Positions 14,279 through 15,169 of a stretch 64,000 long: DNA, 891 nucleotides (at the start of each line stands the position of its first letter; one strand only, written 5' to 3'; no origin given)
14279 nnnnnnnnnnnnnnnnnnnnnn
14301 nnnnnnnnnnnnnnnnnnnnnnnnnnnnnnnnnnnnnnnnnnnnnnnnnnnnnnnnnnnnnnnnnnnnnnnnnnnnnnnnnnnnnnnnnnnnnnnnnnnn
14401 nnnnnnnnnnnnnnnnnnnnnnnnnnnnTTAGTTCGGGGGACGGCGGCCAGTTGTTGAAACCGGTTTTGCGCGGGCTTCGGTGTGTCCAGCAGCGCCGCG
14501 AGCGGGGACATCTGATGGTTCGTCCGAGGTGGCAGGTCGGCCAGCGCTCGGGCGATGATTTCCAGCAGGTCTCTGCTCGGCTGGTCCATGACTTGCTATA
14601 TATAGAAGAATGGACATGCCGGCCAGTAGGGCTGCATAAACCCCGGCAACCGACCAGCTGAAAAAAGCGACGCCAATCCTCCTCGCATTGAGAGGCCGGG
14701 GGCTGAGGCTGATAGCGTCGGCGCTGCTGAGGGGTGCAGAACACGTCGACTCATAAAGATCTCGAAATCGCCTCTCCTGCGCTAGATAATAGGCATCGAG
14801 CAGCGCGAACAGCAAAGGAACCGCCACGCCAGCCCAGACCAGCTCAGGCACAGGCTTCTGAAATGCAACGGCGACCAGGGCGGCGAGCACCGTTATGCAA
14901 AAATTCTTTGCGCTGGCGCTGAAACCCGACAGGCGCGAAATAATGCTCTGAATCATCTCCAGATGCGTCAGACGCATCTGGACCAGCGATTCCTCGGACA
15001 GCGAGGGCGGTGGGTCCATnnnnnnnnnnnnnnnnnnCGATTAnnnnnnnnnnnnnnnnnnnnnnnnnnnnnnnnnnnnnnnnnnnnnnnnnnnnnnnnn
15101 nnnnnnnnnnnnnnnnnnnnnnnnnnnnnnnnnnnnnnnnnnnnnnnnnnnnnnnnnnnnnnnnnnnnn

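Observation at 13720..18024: SPARTA operon extended by a small multi-TM protein and a ThsB-like TIR-like protein (apparent 4-gene unit)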

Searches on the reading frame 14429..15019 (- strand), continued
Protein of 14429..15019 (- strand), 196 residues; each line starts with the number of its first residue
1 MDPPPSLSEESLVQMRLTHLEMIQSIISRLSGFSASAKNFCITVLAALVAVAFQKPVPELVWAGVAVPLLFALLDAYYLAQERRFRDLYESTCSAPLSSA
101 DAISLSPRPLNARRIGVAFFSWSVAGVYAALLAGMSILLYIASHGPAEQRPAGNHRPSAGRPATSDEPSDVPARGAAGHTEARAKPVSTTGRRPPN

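Call 104: find_encoding_contigs(protein=P0004, flank=6000, max_places=2)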
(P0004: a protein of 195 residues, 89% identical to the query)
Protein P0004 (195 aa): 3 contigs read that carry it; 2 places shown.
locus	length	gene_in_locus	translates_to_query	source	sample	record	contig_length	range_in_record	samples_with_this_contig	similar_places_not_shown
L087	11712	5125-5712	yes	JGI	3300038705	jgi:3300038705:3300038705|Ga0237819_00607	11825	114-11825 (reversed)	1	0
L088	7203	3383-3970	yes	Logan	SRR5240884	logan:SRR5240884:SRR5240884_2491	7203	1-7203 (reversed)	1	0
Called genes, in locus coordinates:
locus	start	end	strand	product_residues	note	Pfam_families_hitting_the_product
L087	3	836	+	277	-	?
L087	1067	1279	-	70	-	-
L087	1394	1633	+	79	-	-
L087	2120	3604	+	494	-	PF13676:TIR_2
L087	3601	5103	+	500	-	-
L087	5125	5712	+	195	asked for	-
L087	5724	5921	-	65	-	PF13586:DDE_Tnp_1_2, PF01609:DDE_Tnp_1 (weak)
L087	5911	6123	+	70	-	-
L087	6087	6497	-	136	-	PF13340:DUF4096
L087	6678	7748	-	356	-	PF05076:SUFU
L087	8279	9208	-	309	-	PF18765:Polbeta (faint), PF05168:HEPN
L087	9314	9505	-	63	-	PF08281:Sigma70_r4_2 (weak)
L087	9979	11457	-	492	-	PF07693:KAP_NTPase, PF13401:AAA_22 (faint)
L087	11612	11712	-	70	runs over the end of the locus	?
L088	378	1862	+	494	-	PF13676:TIR_2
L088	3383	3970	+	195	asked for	-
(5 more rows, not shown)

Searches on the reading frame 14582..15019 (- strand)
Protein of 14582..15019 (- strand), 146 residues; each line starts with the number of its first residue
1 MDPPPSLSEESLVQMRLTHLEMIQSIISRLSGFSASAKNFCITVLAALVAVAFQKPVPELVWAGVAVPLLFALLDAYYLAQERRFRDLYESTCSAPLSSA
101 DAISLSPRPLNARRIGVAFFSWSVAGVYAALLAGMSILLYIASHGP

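Call 42: search_protein_representatives(alignment_id=A3)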
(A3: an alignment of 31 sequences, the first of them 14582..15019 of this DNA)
Query: 31 sequences, 166 profile positions. Proteins with E-value up to 0.001 (for the whole library): 5291; up to 1e-10: 3690; up to 1e-30: 93. The best 150 are listed.
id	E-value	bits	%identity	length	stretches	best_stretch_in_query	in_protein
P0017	3.2e-67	241.9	-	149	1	1-146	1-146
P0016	1.1e-59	217.3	-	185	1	4-161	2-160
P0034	1.3e-58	213.9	-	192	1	15-158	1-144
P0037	4.0e-58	212.3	-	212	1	4-153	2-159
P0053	5.2e-58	211.9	-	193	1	5-160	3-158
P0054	2.6e-57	209.6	-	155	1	5-146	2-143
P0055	2.9e-55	203.0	-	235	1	4-155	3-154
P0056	4.1e-55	202.5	-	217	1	5-153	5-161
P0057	5.3e-55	202.1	-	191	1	8-153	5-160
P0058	4.4e-54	199.1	-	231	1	4-150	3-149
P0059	1.4e-53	197.5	-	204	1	4-158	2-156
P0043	1.9e-53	197.1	-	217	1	5-153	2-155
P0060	5.5e-53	195.6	-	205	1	4-152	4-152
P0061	4.2e-52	192.7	-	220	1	15-153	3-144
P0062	5.4e-52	192.3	-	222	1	4-153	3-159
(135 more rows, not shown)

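Call 44: search_protein_families(library=pfam, alignment_id=A4, max_evalue=1)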
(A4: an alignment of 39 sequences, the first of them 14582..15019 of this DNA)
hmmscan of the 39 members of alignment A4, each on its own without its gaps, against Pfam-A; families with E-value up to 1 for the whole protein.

A. member 1, window:14582-15019:- (146 aa): 0 families

B. families by the number of members that match (of 39 scanned): 39 families (the first 25 are shown)
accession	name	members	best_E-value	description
PF10028.14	DUF2270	9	0.012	Predicted integral membrane protein (DUF2270)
PF11683.13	DUF3278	3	0.0017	Protein of unknown function (DUF3278)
PF14096.11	DUF4274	2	0.057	Domain of unknown function (DUF4274)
PF05814.16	Ac76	2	0.067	Orf76 (Ac76)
PF19744.4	DUF6232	2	0.32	Family of unknown function (DUF6232)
PF24838.2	8xMP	1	0.0096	Octameric membrane protein family (8xMP)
PF14023.12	Bestrophin-like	1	0.011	Bestrophin-like domain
PF10003.15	DUF2244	1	0.013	Integral membrane protein (DUF2244)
PF11911.13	DUF3429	1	0.019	Protein of unknown function (DUF3429)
PF14256.11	YwiC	1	0.021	YwiC-like protein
PF25202.1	DUF7834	1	0.026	Family of unknown function (DUF7834)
PF24496.1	DUF7588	1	0.04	Domain of unknown function (DUF7588)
PF19225.6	Spo16_N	1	0.046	Spo16 protein, N-terminal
PF09913.15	DUF2142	1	0.05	Predicted membrane protein (DUF2142)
PF17259.7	DUF5325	1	0.071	Family of unknown function (DUF5325)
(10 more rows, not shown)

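Call 45: find_homologous_proteins(query=A4, max_evalue=0.001)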
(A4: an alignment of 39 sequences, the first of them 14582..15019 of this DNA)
Query A4 (39 sequences) (146 aa, profile of the alignment): 2236 proteins with E <= 0.001 among 8000 candidates; the best 120 are listed.
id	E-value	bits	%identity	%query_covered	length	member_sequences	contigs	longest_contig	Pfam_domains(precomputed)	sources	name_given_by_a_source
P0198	1.4e-47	179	42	52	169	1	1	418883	-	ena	-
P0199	5.7e-44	167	33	89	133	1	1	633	-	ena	-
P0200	6.3e-44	167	33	86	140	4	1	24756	-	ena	-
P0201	6.6e-44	167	33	86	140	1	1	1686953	-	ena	-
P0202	1.8e-43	166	34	86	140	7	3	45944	-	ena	-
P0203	2.3e-43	166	40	51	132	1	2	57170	-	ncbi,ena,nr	ncbi:MAG: hypothetical protein QNJ55_11310 [Xenococcus sp. MO_188.B8]|nr:hypothetical protein [Xenoc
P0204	2.4e-43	165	37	77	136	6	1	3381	-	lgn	-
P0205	2.6e-43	165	37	77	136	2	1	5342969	-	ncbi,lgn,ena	-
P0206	2.8e-43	165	37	61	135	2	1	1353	-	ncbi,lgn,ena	-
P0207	3.1e-43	165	35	75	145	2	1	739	-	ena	-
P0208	3.8e-43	165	38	63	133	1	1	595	-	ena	-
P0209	3.9e-43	165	34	77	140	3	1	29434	-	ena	-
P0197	4.3e-43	165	34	86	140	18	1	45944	-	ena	-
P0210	4.6e-43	165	35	77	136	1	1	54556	-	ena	-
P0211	5.5e-43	164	37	77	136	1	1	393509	-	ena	-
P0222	2.1e-42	162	33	80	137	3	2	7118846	-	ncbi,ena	-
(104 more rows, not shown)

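Call 46: find_encoding_contigs(protein=P0205, flank=3000, max_places=2)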
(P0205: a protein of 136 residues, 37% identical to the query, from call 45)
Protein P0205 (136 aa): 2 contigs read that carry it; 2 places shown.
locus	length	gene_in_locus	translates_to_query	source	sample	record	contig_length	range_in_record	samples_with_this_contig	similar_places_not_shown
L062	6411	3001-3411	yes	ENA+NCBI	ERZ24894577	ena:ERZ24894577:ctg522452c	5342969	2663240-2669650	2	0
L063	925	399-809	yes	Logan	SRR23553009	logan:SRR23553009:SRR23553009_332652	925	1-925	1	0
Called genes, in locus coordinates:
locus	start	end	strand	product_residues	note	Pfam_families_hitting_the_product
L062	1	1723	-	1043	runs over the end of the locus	PF00873:ACR_tran, PF03176:MMPL, PF02355:SecD_SecF_C (weak)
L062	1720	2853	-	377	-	PF25917:BSH_RND, PF25973:BSH_CzcB, PF25876:HH_MFP_RND (weak), PF25954:Beta-barrel_RND_2, PF25967:RND-MFP_C (faint), PF25989:YknX_C, PF25975:CzcB_C (weak)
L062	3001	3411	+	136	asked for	-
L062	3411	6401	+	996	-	-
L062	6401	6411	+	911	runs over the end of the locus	-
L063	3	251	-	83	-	?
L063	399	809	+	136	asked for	-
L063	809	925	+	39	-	?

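Call 47: find_encoding_contigs(protein=P0222, flank=3000, max_places=2)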
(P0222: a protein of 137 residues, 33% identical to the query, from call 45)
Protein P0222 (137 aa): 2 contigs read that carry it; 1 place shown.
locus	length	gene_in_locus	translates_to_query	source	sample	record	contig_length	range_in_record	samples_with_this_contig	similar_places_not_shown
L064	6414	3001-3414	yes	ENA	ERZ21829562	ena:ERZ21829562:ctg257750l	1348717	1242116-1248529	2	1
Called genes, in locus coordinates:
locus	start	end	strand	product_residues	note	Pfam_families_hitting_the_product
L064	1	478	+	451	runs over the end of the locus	PF00289:Biotin_carb_N, PF02222:ATP-grasp (weak), PF02786:CPSase_L_D2, PF07478:Dala_Dala_lig_C, PF02785:Biotin_carb_C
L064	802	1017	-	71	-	-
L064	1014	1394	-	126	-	-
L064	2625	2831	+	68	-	-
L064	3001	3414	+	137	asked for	-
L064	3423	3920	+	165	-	PF08937:ThsB_TIR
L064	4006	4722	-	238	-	PF01797:Y1_Tnp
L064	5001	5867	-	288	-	PF13676:TIR_2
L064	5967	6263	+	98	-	-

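Call 48: find_encoding_contigs(protein=P0203, flank=3000, max_places=2)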
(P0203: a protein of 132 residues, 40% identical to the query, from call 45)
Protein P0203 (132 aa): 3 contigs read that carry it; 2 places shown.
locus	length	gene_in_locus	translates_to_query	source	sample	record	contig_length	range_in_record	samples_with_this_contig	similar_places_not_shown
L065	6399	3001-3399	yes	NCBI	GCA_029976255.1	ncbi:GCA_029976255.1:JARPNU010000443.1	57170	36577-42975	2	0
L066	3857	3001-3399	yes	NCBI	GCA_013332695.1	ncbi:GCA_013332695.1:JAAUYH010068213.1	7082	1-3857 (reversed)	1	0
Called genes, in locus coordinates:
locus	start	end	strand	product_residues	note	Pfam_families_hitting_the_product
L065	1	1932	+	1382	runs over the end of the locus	PF13855:LRR_8, PF23598:LRR_14, PF12799:LRR_4, PF23598:LRR_14, PF00071:Ras, PF08477:Roc, PF16095:COR-A, PF25497:COR-B, +15 more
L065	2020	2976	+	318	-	-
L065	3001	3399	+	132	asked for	-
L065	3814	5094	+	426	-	PF13421:Band_7_1, PF01145:Band_7, PF14237:GYF_2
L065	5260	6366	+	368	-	PF08271:Zn_Ribbon_TF (faint)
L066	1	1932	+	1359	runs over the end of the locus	PF13855:LRR_8, PF23598:LRR_14, PF12799:LRR_4, PF00071:Ras, PF08477:Roc, PF16095:COR-A, PF25497:COR-B, PF13175:AAA_15, +12 more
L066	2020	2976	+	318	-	-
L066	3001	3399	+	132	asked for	-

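Call 49: search_protein_families(library=padloc, proteins=[L062:3411-6401:+, L065:2020-2976:+, L064:3423-3920:+, L064:3001-3414:+, L062:3001-3411:+, L065:3001-3399:+], max_evalue=0.01)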
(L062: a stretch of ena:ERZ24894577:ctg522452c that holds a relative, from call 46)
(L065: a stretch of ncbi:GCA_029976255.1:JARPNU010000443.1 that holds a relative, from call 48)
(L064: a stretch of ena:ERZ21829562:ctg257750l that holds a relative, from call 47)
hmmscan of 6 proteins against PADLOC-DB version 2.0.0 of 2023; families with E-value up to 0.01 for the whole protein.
L062:3411-6401:+ (996 aa): 0 families

L065:2020-2976:+ (318 aa): 0 families

L064:3423-3920:+ (165 aa): 5 families
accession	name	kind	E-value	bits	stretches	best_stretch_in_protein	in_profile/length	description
PDLC00433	ThsB1|ThsB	-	1.2e-66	221.8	1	1-164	1-163/164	TIR-like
PDLC04688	PDC-M50B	-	1.7e-62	208.5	1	1-163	1-160/162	-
PDLC00431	ThsB1|ThsB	-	7.1e-57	190.3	1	1-163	1-161/162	TIR-like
PDLC00418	ThsB1|ThsB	-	6.6e-07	27.3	1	45-103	49-107/155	TIR-like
PDLC00429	ThsB1|ThsB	-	0.0023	16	1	47-106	52-112/167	TIR-like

L064:3001-3414:+ (137 aa): 5 families
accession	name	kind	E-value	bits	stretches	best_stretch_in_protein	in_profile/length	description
PDLC04686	PDC-M50A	-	6.5e-54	179.8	1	4-133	1-131/134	-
PDLC04685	PDC-M50A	-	2.7e-42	142.1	1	5-134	3-129/130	-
PDLC04687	PDC-M50A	-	1.1e-26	91.6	1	7-134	12-140/144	-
PDLC04684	PDC-M50A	-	8.5e-24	82.8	1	10-136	17-142/159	-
PDLC03252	MTase_II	-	0.0086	13.4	0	58-102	247-290/365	Type II methyltransferase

L062:3001-3411:+ (136 aa): 4 families
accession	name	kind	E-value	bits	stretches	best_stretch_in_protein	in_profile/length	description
PDLC04686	PDC-M50A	-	4.6e-50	167.4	1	7-132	4-131/134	-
PDLC04685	PDC-M50A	-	2.5e-41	139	1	6-131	3-127/130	-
PDLC04687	PDC-M50A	-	3.3e-24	83.5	1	3-132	7-139/144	-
PDLC04684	PDC-M50A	-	1.6e-22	78.7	1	9-131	15-138/159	-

L065:3001-3399:+ (132 aa): 4 families
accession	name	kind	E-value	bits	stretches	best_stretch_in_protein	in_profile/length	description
PDLC04686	PDC-M50A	-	6.8e-55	183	1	1-130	1-131/134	-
PDLC04685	PDC-M50A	-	1.4e-43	146.2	1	3-130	4-128/130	-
PDLC04684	PDC-M50A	-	3e-27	94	1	5-131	15-138/159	-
PDLC04687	PDC-M50A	-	7.1e-27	92.2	1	2-130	10-139/144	-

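Call 79: predict_structure(alignment_id=A3)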
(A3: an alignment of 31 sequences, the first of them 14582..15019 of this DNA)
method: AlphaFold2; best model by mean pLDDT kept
length: 146 residues; sequences in the alignment: 31
mean_pLDDT: 90.5   pTM: 0.79
mean pLDDT of the five models: 90.5, 88.8, 87.4, 86.5, 80.8
residues with pLDDT >= 90: 101; 70-90: 40; 50-70: 5; < 50: 0
segments of 3 or more residues with pLDDT < 50: none
pLDDT, mean of each block of 10 residues (from residue 1): 74 91 96 95 95 87 93 96 95 88 84 93 94 92 79
secondary structure, 60 per line:
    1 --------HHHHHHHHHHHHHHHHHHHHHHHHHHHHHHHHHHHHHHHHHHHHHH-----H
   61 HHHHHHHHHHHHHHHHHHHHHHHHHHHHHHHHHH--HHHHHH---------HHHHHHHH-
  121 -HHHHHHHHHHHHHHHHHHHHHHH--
elements in order: H9-54 H60-94 H97-102 H112-119 H122-144

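Call 82: fold_search(model_id=the predicted structure, library=pdb)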
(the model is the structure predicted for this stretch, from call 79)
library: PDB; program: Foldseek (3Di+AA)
matches with E <= 10: 397; with E <= 0.001: 0
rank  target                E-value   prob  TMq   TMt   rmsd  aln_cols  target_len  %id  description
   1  6ch2_D                3.3e-01  0.16  0.22  0.22  21.4       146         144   14  Crystal structure of the cytoplasmic domain of FlhA and FliT-FliD complex (released 2018-05-16)
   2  6ch2_E                3.5e-01  0.14  0.21  0.21  21.8       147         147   13  Crystal structure of the cytoplasmic domain of FlhA and FliT-FliD complex (released 2018-05-16)
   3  7sqc_1F               3.9e-01  0.25  0.29  0.20  32.6       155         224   13  Ciliary C1 central pair apparatus isolated from Chlamydomonas reinhardtii (released 2022-04-13)
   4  9s98_B                5.4e-01  0.77  0.49  0.38  18.8       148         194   14  CdvB2 filament - high twist, class A (released 2026-01-28)
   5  1szi                  6.0e-01  0.20  0.29  0.23  20.9       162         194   11  Crystal Structure of the C-terminus of TIP47 (released 2004-07-27)
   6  8dt0_B                6.3e-01  0.11  0.18  0.19  17.4       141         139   13  Scaffolding protein functional sites using deep learning (released 2022-08-10)
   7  8dt0_A                7.0e-01  0.10  0.19  0.19  17.1       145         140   14  Scaffolding protein functional sites using deep learning (released 2022-08-10)
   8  7sqc_1H               8.7e-01  0.16  0.30  0.25  27.8       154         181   14  Ciliary C1 central pair apparatus isolated from Chlamydomonas reinhardtii (released 2022-04-13)
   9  9qwr_A                1.0e+00  0.38  0.38  0.36  11.3       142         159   11  MIC60 helical bundle dimer (released 2026-02-25)
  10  8a1g_C                1.1e+00  0.15  0.30  0.25  17.8       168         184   15  Structure of the SNX1-SNX5 complex (released 2023-06-14)
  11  9s99_A                1.2e+00  0.57  0.49  0.39  18.8       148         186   10  CdvB2 filament - high twist, class B (released 2026-01-28)
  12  9s99_B                1.3e+00  0.57  0.48  0.36  17.9       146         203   10  CdvB2 filament - high twist, class B (released 2026-01-28)
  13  8auw_C                1.3e+00  0.13  0.29  0.27  11.3       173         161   14  Cryo-EM structure of human BIRC6 in complex with SMAC. (released 2023-02-15)
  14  9s98_A                1.3e+00  0.41  0.45  0.37  18.4       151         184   14  CdvB2 filament - high twist, class A (released 2026-01-28)
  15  4uos                  1.3e+00  0.14  0.31  0.24  25.9       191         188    6  Thermodynamic hyperstability in parametrically designed helical bundles (released 2014-11-05)
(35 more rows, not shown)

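Call 93: search_protein_families(library=pfam, proteins=[L064:3001-3414:+], max_evalue=10)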
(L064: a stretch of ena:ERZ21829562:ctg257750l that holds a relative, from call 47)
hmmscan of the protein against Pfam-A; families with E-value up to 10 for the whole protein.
L064:3001-3414:+ (137 aa): 0 families
